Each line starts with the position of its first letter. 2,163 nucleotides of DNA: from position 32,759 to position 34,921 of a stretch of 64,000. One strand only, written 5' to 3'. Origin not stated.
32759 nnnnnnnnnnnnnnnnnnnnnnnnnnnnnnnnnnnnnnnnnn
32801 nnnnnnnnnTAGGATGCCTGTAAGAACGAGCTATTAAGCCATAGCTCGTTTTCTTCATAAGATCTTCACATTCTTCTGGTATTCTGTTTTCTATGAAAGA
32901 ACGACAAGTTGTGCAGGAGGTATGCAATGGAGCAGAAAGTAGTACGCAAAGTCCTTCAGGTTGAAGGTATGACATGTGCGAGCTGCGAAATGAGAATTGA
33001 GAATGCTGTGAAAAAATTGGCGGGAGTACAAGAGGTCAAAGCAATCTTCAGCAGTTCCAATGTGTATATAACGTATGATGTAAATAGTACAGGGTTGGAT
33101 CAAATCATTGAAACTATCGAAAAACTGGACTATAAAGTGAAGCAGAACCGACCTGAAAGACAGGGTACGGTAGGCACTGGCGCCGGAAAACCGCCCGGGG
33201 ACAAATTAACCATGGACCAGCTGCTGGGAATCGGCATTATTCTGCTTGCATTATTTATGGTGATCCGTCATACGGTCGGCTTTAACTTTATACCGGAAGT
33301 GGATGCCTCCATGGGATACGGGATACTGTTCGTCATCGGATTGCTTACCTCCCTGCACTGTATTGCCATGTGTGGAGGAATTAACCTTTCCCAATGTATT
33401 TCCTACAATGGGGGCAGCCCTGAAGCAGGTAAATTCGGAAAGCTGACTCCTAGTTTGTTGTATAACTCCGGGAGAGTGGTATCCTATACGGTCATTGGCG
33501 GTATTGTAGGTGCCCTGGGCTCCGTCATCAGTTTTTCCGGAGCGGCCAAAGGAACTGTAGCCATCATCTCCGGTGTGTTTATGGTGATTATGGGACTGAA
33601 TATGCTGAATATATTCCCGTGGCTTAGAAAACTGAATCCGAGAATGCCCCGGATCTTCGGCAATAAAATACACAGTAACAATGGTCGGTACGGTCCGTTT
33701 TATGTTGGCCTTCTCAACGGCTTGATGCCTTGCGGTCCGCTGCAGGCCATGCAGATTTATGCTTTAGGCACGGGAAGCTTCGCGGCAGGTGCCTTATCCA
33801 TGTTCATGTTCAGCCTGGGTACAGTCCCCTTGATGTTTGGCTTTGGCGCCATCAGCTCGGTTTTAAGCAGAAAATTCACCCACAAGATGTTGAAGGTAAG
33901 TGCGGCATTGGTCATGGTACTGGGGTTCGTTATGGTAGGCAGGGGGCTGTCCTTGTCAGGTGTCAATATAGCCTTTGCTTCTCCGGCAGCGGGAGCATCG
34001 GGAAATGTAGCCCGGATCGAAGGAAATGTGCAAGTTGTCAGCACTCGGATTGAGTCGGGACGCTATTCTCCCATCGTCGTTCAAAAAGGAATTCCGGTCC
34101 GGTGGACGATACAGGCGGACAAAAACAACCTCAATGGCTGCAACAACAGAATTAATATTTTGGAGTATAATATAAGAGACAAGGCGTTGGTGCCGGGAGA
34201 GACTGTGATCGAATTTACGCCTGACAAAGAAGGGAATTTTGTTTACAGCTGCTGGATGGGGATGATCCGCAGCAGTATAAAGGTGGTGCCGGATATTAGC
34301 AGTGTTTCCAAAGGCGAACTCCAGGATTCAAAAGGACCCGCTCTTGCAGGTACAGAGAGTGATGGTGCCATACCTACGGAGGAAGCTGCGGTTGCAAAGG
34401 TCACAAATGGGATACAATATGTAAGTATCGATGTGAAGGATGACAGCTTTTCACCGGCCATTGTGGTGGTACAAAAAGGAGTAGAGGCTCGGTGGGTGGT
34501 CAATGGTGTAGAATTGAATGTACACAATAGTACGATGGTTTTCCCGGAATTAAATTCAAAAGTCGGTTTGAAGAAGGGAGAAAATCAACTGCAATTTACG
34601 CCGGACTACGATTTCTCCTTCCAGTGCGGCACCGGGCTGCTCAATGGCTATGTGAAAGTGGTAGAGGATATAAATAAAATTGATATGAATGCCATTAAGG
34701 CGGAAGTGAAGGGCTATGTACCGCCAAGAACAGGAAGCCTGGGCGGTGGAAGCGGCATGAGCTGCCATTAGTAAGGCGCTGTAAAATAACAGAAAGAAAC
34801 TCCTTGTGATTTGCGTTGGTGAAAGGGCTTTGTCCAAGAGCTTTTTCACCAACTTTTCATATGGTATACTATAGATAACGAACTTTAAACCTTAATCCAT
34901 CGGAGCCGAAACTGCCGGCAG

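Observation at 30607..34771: Unusual copper-island cargo: paired Cys4 membrane proteins and an HMA-DsbD_2-cupredoxin fusion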

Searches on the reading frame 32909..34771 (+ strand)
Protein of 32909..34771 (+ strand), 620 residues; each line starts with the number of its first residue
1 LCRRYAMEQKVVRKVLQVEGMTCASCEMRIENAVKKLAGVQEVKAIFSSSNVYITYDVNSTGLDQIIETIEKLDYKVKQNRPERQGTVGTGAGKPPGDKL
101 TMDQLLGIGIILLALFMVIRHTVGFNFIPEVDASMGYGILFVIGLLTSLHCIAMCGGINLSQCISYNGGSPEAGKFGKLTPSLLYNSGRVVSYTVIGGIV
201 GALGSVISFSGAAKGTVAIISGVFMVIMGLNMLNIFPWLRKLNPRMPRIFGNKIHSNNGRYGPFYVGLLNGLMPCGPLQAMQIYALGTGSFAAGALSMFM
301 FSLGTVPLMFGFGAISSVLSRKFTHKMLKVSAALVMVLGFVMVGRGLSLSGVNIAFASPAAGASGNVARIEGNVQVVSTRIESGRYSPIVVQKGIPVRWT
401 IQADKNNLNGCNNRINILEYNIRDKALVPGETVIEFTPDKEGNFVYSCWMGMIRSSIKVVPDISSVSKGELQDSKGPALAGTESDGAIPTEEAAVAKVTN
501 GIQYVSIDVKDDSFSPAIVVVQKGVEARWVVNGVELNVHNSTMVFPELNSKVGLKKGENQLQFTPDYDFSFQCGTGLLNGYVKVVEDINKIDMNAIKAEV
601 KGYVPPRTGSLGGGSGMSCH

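Call 3: search_protein_families(library=pfam, proteins=[window:32909-34771:+], max_evalue=0.01)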
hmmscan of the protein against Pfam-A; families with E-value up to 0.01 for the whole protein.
window:32909-34771:+ (620 aa): 4 families
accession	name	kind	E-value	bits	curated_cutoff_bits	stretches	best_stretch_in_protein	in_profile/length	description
PF13386.12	DsbD_2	-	5.6e-50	170.4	24.9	1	140-340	2-198/199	Cytochrome C biogenesis protein transmembrane region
PF00403.32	HMA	-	1.4e-15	57.8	24.8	1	15-76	1-62/62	Heavy-metal-associated domain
PF13473.12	Cupredoxin_1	-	1.2e-07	32.1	27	0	500-560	18-76/104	Cupredoxin-like domain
PF02683.22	DsbD_TM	-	3.7e-07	30.1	27.1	1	139-331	7-200/219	Cytochrome C biogenesis protein transmembrane domain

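Call 4: search_protein_families(library=ncbifam, proteins=[window:32909-34771:+], max_evalue=0.01)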
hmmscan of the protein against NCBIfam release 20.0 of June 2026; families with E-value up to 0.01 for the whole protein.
window:32909-34771:+ (620 aa): 15 families
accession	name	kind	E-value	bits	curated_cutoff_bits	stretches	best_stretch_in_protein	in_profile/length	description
NF033795.1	chaper_CopZ_Bs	exception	6.4e-16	58.3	91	1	14-78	2-66/66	copper chaperone CopZ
NF033556.1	MerTP_fusion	equivalog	2.3e-14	53.4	180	1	8-78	116-186/186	mercuric transport protein MerTP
NF041115.1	UxxU_metal_bind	equivalog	1.2e-13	51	95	1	14-77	6-69/74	metal-binding (seleno)protein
NF033794.2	chaper_CopZ_Eh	exception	1.8e-11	44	95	1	15-77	3-65/68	copper chaperone CopZ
TIGR00003.1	TIGR00003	subfamily_domain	6.2e-10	39.1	62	1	14-77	2-65/66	copper ion binding protein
NF008262.1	PRK11033.1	equivalog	1.2e-09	37.3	1005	1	9-121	38-137/731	zinc/cadmium/mercury/lead-transporting ATPase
NF047957.1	CopZ_AFE_1862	equivalog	1.6e-09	38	85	1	16-71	3-55/62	CopZ family metallochaperone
NF033775.1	P_type_ZntA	exception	6.8e-08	31.3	1240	1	8-82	44-116/732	Zn(II)/Cd(II)/Pb(II) translocating P-type ATPase ZntA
TIGR02052.1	MerP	equivalog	1.2e-07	32.1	92.55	1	15-72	26-83/92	mercury resistance system periplasmic binding protein MerP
NF010311.1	PRK13748.1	subfamily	1.5e-07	30.6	600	1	15-82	2-68/560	mercury(II) reductase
NF045683.1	MerT_CopZ_Se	exception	2e-06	27.5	375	1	15-72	165-222/235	MerT/CopZ fusion-like heavy metal transport selenoprotein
NF040495.1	tranport_ArsG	equivalog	3.3e-06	26.7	200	1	141-347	11-218/225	aromatic aminobenezylarsenical efflux permease ArsG family transporter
NF033781.1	chaper_CopP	exception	1.9e-05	24.7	112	1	14-70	2-57/65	copper-binding metallochaperone CopP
NF001419.0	PRK00293.1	subfamily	3.9e-05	22.4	330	1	174-332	207-368/574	protein-disulfide reductase DsbD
NF007952.0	PRK10671.1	equivalog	0.0002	19.7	1316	1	16-77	107-165/838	copper-exporting P-type ATPase CopA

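Call 7: search_solved_structures(query=window:32909-34771:+, max_evalue=1, show_alignments=0)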
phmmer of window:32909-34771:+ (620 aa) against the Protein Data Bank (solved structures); distinct sequences matched with E-value up to 1: 48.
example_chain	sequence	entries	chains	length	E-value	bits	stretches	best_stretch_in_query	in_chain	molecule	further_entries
7xuk_A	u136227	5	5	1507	2.2e-26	96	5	11-57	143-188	Copper-transporting ATPase 2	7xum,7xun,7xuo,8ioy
7si3_A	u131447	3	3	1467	1.2e-24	90.3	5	16-83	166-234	P-type Cu(+) transporter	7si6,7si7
1p6t_A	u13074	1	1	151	2.7e-19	72.6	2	9-82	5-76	Potential copper-transporting ATPase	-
2rml_A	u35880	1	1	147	1.8e-18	69.9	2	9-82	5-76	Copper-transporting P-type ATPase copA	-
2rop_A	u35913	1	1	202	4.5e-10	42.2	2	11-86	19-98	Copper-transporting ATPase 2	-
1opz_A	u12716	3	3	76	8.8e-10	41.2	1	9-77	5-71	Potential copper-transporting ATPase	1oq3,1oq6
8q73_A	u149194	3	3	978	1.6e-09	40.4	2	7-73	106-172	Copper-transporting ATPase HMA4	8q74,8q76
2ew9_A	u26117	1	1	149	1.9e-09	40.1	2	15-75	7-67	Copper-transporting ATPase 2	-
1jww_A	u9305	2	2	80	5.7e-08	35.3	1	16-80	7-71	Potential copper-transporting ATPase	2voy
1kqk_A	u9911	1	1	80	5.8e-08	35.2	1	16-80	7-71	POTENTIAL COPPER-TRANSPORTING ATPASE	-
2l3m_A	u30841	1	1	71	8.1e-08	34.7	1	14-77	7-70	Copper-ion-binding protein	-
1mwy_A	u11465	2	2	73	4.9e-07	32.2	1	16-79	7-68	ZntA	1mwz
1q8l_A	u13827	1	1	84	3.2e-06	29.5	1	10-76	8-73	Copper-transporting ATPase 1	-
2lqb_A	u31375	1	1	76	3.5e-06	29.3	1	8-57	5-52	Copper-transporting ATPase 2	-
1yju_A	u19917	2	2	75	4e-06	29.1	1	16-77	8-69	Copper-transporting ATPase 1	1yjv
2mry_A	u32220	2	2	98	9.5e-06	27.9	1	368-581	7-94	Uncharacterized protein | CupA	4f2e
4f2f_A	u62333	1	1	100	2.4e-05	26.6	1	368-460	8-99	Cation-transporting ATPase, E1-E2 family protein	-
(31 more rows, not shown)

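Call 8: find_homologous_proteins(query=window:32909-34771:+, max_evalue=0.00001)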
Query window:32909-34771:+ (620 aa): 7578 proteins with E <= 0.00001 among 8000 candidates; the best 120 are listed.
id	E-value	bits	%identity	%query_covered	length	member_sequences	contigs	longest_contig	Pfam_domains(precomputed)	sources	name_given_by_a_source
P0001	0.0e+0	1325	97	99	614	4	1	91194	PF00403.33,PF13473.13,PF02683.23,PF13386.13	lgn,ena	-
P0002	5.6e-297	1005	73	99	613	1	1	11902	PF00403.33,PF13473.13,PF02683.23,PF13386.13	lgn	-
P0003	8.7e-284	961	69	99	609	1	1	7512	PF00403.33,PF13473.13,PF02683.23,PF13386.13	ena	-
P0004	1.9e-280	950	69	99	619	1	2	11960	PF00403.33,PF13473.13,PF02683.23,PF13386.13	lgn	-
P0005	3.8e-277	939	67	99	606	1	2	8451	PF00403.33,PF13473.13,PF02683.23,PF13386.13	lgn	-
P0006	2.7e-276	936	68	99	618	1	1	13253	PF00403.33,PF13473.13,PF02683.23,PF13386.13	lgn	-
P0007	2.5e-274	930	68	99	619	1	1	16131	PF00403.33,PF13473.13,PF02683.23,PF13386.13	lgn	-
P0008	7.5e-273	925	68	97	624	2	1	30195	PF00403.33,PF13473.13,PF02683.23,PF13386.13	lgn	-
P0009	1.8e-272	924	66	99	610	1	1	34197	PF00403.33,PF13473.13,PF02683.23,PF13386.13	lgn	-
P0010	2.4e-272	923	67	97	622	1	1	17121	PF00403.33,PF13473.13,PF02683.23,PF13386.13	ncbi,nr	ncbi:MAG: sulfite exporter TauE/SafE family protein [Clostridia bacterium]|nr:sulfite exporter TauE/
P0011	2.8e-272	923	67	97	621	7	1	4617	PF00403.33,PF13473.13,PF02683.23,PF13386.13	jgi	jgi:uncharacterized protein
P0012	5.6e-269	912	67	97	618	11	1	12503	PF00403.33,PF13473.13,PF02683.23,PF13386.13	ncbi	ncbi:MAG: sulfite exporter TauE/SafE family protein [Clostridia bacterium]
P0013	7.5e-269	912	67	97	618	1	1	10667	PF00403.33,PF13473.13,PF02683.23,PF13386.13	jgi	-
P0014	1.0e-268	911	67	97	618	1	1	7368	PF00403.33,PF13473.13,PF02683.23,PF13386.13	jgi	-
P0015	1.2e-268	911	67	97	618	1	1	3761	PF00403.33,PF13473.13,PF02683.23,PF13386.13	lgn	-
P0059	5.9e-250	849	63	99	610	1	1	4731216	PF00403.33,PF13473.13,PF02683.23,PF13386.13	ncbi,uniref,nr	ncbi:sulfite exporter TauE/SafE family protein [Clostridium thermosuccinogenes]|uniref:urease access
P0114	3.6e-237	807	60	97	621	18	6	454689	PF00403.33,PF13473.13,PF02683.23,PF13386.13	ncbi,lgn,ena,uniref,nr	ncbi:sulfite exporter TauE/SafE family protein [Ruminiclostridium cellobioparum]|uniref:urease acces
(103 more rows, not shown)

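Call 10: find_encoding_contigs(protein=P0001, flank=10000, max_places=2)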
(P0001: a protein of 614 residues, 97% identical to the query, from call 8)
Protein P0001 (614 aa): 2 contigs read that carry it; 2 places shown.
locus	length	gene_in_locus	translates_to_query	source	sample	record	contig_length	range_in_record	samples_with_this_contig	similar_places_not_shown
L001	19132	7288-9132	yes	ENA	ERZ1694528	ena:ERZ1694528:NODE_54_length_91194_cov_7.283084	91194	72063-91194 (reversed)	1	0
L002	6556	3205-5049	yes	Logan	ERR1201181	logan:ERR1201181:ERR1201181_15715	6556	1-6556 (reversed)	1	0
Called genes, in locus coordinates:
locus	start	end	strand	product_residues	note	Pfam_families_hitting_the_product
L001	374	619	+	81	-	-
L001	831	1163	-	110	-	PF02583:Trns_repr_metal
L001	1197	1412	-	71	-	PF00403:HMA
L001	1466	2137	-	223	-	-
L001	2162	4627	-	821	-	PF00403:HMA, PF19803:DUF6286 (faint), PF00403:HMA, PF00122:E1-E2_ATPase, PF00702:Hydrolase, PF12710:HAD (faint), PF08282:Hydrolase_3 (faint)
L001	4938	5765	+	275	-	PF10080:FtrD-like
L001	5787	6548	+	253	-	PF07833:Cu_amine_oxidN1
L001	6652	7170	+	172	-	PF10080:FtrD-like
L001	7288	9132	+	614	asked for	PF00403:HMA, PF02683:DsbD_TM (weak), PF13386:DsbD_2, PF13473:Cupredoxin_1 (faint)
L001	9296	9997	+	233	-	PF00072:Response_reg, PF00486:Trans_reg_C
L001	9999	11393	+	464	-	PF00672:HAMP (weak), PF00512:HisKA, PF02518:HATPase_c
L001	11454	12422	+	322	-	PF00389:2-Hacid_dh, PF02826:2-Hacid_dh_C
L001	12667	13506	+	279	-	PF03741:TerC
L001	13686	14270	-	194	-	PF00882:Zn_dep_PLPC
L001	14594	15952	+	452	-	PF00324:AA_permease, PF03845:Spore_permease, PF13520:AA_permease_2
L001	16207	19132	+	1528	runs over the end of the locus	PF16697:Yop-YscD_cpl (faint), PF00498:FHA, PF01935:DUF87 (faint), PF20720:nSTAND3 (faint), PF24883:NPHP3_N (faint), PF13245:AAA_19 (faint), PF01580:FtsK_SpoIIIE, PF01580:FtsK_SpoIIIE, +10 more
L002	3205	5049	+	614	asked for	PF00403:HMA, PF02683:DsbD_TM (weak), PF13386:DsbD_2, PF13473:Cupredoxin_1 (faint)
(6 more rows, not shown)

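Call 11: find_encoding_contigs(protein=P0059, flank=8000, max_places=2)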
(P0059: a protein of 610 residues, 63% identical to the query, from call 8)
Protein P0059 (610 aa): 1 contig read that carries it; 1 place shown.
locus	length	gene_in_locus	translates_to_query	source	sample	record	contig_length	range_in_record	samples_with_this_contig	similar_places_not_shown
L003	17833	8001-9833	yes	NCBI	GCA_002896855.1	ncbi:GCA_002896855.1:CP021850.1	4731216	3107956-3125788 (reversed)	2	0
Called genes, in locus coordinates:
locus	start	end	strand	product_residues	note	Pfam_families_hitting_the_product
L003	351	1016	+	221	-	PF00528:BPD_transp_1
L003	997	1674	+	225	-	PF00528:BPD_transp_1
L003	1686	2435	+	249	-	PF02463:SMC_N, PF00005:ABC_tran, PF13304:AAA_21 (weak)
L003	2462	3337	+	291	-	PF00497:SBP_bac_3, PF10613:Lig_chan-Glu_bd (weak)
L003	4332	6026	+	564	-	PF00672:HAMP, PF00015:MCPsignal, PF27605:ODF2_C (weak)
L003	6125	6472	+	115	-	-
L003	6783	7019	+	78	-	PF00403:HMA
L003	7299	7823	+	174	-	PF10080:FtrD-like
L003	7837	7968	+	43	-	-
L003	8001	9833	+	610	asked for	PF00403:HMA, PF02683:DsbD_TM, PF13386:DsbD_2, PF13473:Cupredoxin_1 (weak)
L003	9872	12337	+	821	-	PF00403:HMA, PF19803:DUF6286 (faint), PF19991:HMA_2 (faint), PF00403:HMA, PF00122:E1-E2_ATPase, PF08282:Hydrolase_3 (faint), PF00702:Hydrolase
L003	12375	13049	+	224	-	-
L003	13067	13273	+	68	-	PF00403:HMA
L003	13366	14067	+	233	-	PF00072:Response_reg, PF00486:Trans_reg_C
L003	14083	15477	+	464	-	PF00672:HAMP (weak), PF00512:HisKA, PF02518:HATPase_c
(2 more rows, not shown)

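Call 12: find_encoding_contigs(protein=P0114, flank=8000, max_places=2)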
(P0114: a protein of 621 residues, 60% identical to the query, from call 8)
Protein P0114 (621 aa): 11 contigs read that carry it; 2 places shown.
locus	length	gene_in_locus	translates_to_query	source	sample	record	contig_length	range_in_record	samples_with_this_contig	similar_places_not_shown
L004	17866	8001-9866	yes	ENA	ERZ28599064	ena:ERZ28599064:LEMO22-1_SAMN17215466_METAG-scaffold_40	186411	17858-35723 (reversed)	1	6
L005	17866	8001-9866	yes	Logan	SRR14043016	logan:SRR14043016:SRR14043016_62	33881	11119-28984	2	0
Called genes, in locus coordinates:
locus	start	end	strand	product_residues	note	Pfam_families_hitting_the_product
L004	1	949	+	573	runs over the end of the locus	PF04108:ATG17_like (faint), PF00015:MCPsignal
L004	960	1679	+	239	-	PF00072:Response_reg, PF00486:Trans_reg_C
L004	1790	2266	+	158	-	PF02001:DUF134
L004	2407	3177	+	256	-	PF10609:ParA, PF01656:CbiA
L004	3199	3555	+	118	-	PF02579:Nitro_FeMo-Co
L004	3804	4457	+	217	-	PF12801:Fer4_5, PF12838:Fer4_7 (faint), PF13534:Fer4_17 (faint), PF00037:Fer4 (faint), PF13237:Fer4_10, PF13187:Fer4_9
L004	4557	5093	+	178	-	PF04542:Sigma70_r2, PF08281:Sigma70_r4_2, PF04545:Sigma70_r4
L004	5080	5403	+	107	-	PF17280:DUF5345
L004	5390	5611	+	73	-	-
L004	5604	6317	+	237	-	PF00005:ABC_tran, PF13304:AAA_21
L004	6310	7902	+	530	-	PF09847:12TM_1, PF16949:ABC_tran_2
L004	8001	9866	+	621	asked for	PF00403:HMA, PF02683:DsbD_TM, PF13386:DsbD_2, PF13473:Cupredoxin_1 (faint)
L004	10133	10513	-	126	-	PF01022:HTH_5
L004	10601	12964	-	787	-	PF00403:HMA, PF00122:E1-E2_ATPase, PF00702:Hydrolase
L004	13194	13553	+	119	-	PF03965:Penicillinase_R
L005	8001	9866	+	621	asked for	PF00403:HMA, PF02683:DsbD_TM, PF13386:DsbD_2, PF13473:Cupredoxin_1 (faint)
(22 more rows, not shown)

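Call 46: predict_structure(alignment_id=A2)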
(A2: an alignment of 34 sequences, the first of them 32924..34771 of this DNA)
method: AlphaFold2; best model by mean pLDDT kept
length: 615 residues; sequences in the alignment: 34
mean_pLDDT: 67.1   pTM: 0.31
mean pLDDT of the five models: 67.1, 61.1, 60.5, 60.1, 57.4
residues with pLDDT >= 90: 97; 70-90: 186; 50-70: 194; < 50: 138
segments of 3 or more residues with pLDDT < 50: 76-95, 117-135, 151-155, 157-159, 161-167, 234-242, 281-285, 301-320, 346-359, 467-480, 604-615
pLDDT, mean of each block of 10 residues (from residue 1): 73 78 88 90 86 88 89 51 29 53 66 49 36 49 53 49 49 61 64 56 54 63 58 48 55 63 63 54 50 52 45 44 53 58 42 32 84 80 87 90 79 85 90 85 74 82 49 31 83 91 90 94 92 85 85 90 88 90 91 86 40 27
secondary structure, 60 per line:
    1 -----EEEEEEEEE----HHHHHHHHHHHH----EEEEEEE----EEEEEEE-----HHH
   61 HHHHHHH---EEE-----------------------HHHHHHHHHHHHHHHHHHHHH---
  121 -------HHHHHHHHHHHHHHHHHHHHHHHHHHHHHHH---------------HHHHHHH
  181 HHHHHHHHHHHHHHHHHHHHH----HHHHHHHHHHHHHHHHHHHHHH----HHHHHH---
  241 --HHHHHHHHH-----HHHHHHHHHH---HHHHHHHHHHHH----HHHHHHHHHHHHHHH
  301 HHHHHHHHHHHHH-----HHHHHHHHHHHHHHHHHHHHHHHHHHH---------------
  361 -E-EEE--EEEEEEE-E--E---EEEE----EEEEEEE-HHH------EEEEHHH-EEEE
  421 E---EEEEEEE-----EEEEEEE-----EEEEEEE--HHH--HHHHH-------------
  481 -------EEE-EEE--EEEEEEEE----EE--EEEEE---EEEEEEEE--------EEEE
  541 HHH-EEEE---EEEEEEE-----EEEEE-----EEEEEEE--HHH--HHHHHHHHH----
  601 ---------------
elements in order: E6-14 H19-30 E35-41 E46-52 H58-67 E71-73 H97-117 H128-158 H174-201 H206-227 H232-237 H243-251 H257-266 H270-281 H286-313 H319-345 E364-366 E369-375 E384-387 E392-398 E409-412 E417-421 E425-431 E437-443 E449-455 H463-467 E488-490 E492-494 E497-504 E513-517 E521-528 E537-540 E545-548 E552-558 E564-568 E574-580 H588-596

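Call 49: fold_search(model_id=the predicted structure, library=pdb)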
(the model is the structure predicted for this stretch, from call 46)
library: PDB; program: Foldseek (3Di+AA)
matches with E <= 10: 1094; with E <= 0.001: 267
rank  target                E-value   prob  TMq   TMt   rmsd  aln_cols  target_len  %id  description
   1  6hbe_C                9.2e-08  1.00  0.14  0.19  14.1       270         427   11  Cu-containing nitrite reductase (NirK) from Thermus scotoductus SA-01 (released 2019-01-23)
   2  4f2e                  2.5e-07  1.00  0.14  0.85   1.3        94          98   29  Crystal structure of the Streptococcus pneumoniae D39 copper chaperone CupA with Cu(I) (released 2013-01-30)
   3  4f2f                  2.5e-07  1.00  0.15  0.83   1.9        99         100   27  Crystal structure of the metal binding domain (MBD) of the Streptococcus pneumoniae D39 Cu(I) exporting P-type ATPase Co (released 2013-01-30)
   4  6hbe_A                2.5e-07  1.00  0.14  0.20  14.4       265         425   14  Cu-containing nitrite reductase (NirK) from Thermus scotoductus SA-01 (released 2019-01-23)
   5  3gdc_B                2.8e-07  1.00  0.15  0.28  13.7       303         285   12  Crystal structure of multicopper oxidase (released 2010-03-09)
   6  5zl1_A                3.8e-07  1.00  0.12  0.22  15.7       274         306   12  Hexameric structure of copper-containing nitrite reductase of an anammox organism KSU-1 (released 2019-04-10)
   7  3x1e                  4.0e-07  1.00  0.15  0.27  13.2       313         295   11  Structure of copper-containing nitrite reductase from Geobacillus thermodenitrificans without chloride (released 2015-11-18)
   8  4kns_A                7.6e-07  1.00  0.13  0.25  14.3       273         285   12  Reduced crystal structure of the Nitrosomonas europaea copper nitrite reductase at pH 6.5 (released 2013-07-24)
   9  6the                  7.6e-07  1.00  0.13  0.24  17.1       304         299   11  Crystal structure of core domain of four-domain heme-cupredoxin-Cu nitrite reductase from Bradyrhizobium sp. ORS 375 (released 2020-04-22)
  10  3wi9                  1.2e-06  1.00  0.14  0.26  15.0       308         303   12  Crystal structure of copper nitrite reductase from Geobacillus kaustophilus (released 2014-07-23)
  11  4zk8                  1.3e-06  1.00  0.14  0.27  15.7       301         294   13  Copper-containing nitrite reductase from thermophilic bacterium Geobacillus thermodenitrificans (Re-refined) (released 2015-05-20)
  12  9kwv                  1.4e-06  1.00  0.14  0.26  16.3       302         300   13  Structure of a D98N/C135A/G136A mutant copper-containing nitrite reductase in complex with nitrite (released 2025-06-11)
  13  5ue6_D                1.4e-06  1.00  0.13  0.23  16.7       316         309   11  Structure of nitrite reductase AniA from Neisseria gonorrhoeae, space group I4122 (released 2017-02-01)
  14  6qpx_A                1.8e-06  1.00  0.14  0.18  16.6       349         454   11  Crystal structure of nitrite bound Y323A mutant of haem-Cu containing nitrite reductase from Ralstonia pickettii (released 2019-11-06)
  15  7rab_F                1.9e-06  1.00  0.15  0.26  15.3       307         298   10  Crystal structure of a dodecameric multicopper oxidase from M. hydrothermalis in a cubic lattice (released 2021-10-20)
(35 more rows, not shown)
